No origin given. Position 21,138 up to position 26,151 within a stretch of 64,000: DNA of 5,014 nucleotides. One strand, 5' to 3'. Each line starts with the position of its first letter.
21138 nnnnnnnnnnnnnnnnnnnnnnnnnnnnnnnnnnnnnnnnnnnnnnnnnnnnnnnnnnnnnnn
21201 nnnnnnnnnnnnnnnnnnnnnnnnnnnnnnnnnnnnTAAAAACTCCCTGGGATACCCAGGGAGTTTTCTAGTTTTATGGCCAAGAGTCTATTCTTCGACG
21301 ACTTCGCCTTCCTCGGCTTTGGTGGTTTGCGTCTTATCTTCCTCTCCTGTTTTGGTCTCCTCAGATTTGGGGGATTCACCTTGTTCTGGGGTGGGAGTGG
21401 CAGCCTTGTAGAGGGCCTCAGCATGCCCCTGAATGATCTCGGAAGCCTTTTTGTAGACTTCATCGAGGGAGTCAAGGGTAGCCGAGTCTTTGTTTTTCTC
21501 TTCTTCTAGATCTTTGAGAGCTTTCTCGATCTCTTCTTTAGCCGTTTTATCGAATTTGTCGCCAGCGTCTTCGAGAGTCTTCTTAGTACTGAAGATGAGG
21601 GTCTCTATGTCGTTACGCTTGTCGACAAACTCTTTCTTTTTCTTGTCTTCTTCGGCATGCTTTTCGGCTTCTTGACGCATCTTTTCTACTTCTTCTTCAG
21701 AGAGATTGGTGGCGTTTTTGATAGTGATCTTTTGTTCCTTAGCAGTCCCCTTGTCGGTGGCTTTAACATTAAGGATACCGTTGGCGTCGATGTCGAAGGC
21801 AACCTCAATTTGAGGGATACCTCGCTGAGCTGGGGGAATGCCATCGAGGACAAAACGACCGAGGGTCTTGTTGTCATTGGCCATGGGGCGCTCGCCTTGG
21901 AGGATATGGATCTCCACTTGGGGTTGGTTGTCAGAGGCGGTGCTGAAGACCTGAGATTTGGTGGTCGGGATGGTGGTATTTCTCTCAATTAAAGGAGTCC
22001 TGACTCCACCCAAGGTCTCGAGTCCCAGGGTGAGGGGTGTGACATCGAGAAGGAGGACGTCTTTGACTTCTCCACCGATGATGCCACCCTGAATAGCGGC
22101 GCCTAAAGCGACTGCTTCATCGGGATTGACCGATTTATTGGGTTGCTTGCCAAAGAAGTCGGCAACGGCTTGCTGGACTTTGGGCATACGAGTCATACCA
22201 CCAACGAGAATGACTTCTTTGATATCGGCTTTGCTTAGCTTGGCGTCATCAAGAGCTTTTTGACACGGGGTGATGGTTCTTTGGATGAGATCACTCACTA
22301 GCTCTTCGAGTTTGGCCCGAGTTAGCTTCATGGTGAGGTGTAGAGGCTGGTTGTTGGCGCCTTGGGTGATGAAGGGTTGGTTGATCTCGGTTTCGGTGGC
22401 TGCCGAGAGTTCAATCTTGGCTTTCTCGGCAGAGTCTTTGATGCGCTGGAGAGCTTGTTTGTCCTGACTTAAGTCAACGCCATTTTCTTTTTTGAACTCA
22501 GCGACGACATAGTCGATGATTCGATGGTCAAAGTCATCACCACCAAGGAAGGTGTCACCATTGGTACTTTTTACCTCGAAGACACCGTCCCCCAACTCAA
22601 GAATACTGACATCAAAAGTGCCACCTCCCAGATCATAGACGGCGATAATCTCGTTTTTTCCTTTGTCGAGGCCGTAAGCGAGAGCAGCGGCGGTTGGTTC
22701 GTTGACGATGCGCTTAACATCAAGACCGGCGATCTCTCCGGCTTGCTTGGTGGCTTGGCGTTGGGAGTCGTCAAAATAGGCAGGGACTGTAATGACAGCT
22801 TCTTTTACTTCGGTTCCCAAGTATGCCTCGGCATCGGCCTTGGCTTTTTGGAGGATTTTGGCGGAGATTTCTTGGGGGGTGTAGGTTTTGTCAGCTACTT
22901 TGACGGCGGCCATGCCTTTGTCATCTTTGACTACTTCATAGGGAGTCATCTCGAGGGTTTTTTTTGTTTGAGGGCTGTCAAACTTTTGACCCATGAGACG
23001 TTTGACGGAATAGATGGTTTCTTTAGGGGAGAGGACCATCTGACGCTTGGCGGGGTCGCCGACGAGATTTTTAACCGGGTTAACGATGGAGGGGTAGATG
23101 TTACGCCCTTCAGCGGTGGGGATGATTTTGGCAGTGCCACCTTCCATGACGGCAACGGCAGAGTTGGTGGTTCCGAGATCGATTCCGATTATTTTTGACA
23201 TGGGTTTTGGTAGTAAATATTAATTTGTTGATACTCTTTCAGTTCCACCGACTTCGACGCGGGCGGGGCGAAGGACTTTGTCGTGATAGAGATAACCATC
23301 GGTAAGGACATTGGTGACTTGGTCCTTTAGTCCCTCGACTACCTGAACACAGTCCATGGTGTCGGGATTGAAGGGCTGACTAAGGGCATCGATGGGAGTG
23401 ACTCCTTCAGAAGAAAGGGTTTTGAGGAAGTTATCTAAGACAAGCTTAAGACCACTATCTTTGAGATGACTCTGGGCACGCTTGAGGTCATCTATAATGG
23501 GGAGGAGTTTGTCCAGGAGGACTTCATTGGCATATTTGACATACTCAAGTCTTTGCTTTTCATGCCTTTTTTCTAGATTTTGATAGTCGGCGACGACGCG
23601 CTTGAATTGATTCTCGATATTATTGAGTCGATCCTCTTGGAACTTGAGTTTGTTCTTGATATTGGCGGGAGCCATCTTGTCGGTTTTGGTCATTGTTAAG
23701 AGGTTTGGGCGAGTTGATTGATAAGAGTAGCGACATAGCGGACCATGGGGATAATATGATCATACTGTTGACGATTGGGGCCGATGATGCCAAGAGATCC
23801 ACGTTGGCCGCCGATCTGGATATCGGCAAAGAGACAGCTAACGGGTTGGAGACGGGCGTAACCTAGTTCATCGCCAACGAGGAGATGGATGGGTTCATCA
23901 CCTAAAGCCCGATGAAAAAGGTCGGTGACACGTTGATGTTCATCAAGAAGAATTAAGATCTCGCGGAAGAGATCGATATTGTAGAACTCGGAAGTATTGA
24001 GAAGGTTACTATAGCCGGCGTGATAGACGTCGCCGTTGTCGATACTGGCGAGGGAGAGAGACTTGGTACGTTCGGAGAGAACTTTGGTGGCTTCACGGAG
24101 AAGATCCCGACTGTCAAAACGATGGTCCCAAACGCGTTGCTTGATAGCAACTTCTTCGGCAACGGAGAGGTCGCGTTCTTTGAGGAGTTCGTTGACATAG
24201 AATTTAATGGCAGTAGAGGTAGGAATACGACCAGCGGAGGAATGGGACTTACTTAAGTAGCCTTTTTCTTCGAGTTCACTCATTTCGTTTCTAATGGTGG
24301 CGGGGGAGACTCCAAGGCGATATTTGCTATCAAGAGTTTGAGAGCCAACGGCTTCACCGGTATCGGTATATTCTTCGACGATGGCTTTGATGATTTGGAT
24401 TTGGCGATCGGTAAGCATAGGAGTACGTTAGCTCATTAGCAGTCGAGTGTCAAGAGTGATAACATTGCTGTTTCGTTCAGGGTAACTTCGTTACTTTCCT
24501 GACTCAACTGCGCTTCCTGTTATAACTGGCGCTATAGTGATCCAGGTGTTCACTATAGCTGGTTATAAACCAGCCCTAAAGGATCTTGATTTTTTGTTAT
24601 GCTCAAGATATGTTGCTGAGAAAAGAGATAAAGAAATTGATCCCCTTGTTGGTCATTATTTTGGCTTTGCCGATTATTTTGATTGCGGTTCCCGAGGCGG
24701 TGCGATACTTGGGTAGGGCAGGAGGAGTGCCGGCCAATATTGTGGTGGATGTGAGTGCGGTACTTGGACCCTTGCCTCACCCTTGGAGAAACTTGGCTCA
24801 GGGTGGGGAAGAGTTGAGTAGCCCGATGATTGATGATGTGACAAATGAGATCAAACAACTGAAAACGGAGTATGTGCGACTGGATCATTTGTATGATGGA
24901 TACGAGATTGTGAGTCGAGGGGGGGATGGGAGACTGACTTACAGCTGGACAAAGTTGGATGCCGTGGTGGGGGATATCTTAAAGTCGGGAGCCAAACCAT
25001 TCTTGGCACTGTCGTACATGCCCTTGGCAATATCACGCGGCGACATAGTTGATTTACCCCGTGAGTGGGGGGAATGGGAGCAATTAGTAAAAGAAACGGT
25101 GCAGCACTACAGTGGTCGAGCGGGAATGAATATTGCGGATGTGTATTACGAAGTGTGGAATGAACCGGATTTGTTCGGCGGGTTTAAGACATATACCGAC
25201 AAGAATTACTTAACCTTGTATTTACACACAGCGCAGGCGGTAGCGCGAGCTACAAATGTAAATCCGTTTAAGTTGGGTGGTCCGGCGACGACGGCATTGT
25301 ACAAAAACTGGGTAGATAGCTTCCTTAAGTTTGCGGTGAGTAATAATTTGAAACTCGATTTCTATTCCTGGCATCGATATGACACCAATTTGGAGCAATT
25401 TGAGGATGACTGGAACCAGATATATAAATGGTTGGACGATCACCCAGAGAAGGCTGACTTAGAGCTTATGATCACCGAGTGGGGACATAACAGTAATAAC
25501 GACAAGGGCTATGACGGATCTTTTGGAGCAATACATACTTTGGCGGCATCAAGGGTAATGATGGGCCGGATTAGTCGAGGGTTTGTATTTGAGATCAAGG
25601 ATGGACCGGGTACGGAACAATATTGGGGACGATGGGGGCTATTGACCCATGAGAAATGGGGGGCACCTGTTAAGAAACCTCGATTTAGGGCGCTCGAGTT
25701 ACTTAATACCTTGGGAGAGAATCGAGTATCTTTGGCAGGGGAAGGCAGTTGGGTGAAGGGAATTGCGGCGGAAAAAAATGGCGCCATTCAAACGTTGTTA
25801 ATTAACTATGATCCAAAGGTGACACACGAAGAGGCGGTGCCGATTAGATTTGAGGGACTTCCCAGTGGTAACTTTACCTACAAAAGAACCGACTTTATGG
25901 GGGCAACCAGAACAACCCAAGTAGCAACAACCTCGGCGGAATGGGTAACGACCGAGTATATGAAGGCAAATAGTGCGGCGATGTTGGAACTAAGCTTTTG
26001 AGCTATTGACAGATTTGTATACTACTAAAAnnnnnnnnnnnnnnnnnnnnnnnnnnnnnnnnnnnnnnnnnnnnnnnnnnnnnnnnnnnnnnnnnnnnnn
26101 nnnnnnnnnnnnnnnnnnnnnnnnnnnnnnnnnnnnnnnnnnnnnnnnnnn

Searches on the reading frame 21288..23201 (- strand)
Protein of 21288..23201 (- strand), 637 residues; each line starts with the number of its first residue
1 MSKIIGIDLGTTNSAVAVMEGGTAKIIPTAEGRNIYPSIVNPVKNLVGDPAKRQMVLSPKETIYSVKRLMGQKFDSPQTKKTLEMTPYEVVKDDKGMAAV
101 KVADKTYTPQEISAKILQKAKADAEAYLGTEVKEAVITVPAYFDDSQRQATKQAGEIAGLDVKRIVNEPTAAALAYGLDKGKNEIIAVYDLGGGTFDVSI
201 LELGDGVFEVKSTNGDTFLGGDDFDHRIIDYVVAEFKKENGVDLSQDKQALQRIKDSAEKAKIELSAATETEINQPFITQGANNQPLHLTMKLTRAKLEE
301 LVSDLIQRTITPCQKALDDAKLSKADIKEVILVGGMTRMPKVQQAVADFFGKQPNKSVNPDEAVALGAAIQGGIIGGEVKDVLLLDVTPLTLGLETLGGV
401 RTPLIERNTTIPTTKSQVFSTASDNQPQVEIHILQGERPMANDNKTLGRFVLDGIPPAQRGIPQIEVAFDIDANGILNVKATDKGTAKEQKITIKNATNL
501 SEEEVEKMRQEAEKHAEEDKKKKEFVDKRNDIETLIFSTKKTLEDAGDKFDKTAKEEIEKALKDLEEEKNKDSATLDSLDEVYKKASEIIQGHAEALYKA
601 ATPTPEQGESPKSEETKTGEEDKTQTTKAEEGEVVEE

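Call 8: search_protein_families(library=pfam, proteins=[window:21288-23201:-], max_evalue=0.001)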
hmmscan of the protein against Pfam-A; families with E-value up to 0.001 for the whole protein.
window:21288-23201:- (637 aa): 3 families
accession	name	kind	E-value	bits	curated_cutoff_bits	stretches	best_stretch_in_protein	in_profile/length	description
PF00012.26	HSP70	-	8.1e-248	824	20.6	1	4-592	1-592/599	Hsp70 protein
PF06723.19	MreB_Mbl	-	2.2e-19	69.9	27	1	112-369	73-316/327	MreB/Mbl protein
PF02782.22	FGGY_C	-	1.6e-06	28.5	27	1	321-373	144-195/198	FGGY family of carbohydrate kinases, C-terminal domain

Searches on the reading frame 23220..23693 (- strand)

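Call 8: search_protein_families(library=pfam, proteins=[window:23220-23693:-], max_evalue=0.001)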
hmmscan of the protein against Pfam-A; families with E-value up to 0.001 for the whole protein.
window:23220-23693:- (157 aa): 1 family
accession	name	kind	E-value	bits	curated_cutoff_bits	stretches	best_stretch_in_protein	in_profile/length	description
PF01025.24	GrpE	-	2.4e-31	109.1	25.8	1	10-148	14-163/165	GrpE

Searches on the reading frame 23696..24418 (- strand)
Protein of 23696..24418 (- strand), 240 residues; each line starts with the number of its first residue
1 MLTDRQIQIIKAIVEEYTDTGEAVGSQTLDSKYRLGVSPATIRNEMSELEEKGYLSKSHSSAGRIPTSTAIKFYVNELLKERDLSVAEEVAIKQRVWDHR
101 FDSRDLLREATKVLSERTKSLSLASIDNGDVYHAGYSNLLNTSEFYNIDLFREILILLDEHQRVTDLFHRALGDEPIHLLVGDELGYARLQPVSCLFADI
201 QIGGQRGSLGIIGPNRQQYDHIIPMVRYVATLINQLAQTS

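Call 8: search_protein_families(library=pfam, proteins=[window:23696-24418:-], max_evalue=0.001)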
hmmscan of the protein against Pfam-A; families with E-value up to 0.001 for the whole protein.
window:23696-24418:- (240 aa): 4 families
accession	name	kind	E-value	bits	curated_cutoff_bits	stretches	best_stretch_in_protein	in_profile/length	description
PF01628.27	HrcA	-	3e-18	67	22.2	1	71-223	74-215/215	HrcA protein C terminal domain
PF08220.18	HTH_DeoR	-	2e-05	24.6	21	1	34-63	23-52/57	DeoR-like helix-turn-helix domain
PF03444.21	HrcA_DNA-bdg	-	0.00029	20.9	21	1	1-72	1-71/79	Winged helix-turn-helix transcription repressor, HrcA DNA-binding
PF01726.22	LexA_DNA_bind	-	0.00078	19.6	23.7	0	2-57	4-58/65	LexA DNA binding domain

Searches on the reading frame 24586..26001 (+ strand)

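Call 8: search_protein_families(library=pfam, proteins=[window:24586-26001:+], max_evalue=0.001)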
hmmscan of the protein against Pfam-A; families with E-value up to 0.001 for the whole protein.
window:24586-26001:+ (471 aa): 2 families
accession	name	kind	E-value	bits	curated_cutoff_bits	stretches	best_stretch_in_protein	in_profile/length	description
PF01229.23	Glyco_hydro_39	-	4.4e-35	121.8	26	1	89-270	43-231/472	Glycosyl hydrolases family 39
PF11790.14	Glyco_hydro_cc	-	7.5e-07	29.4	21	1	191-307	72-179/237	Glycosyl hydrolase catalytic core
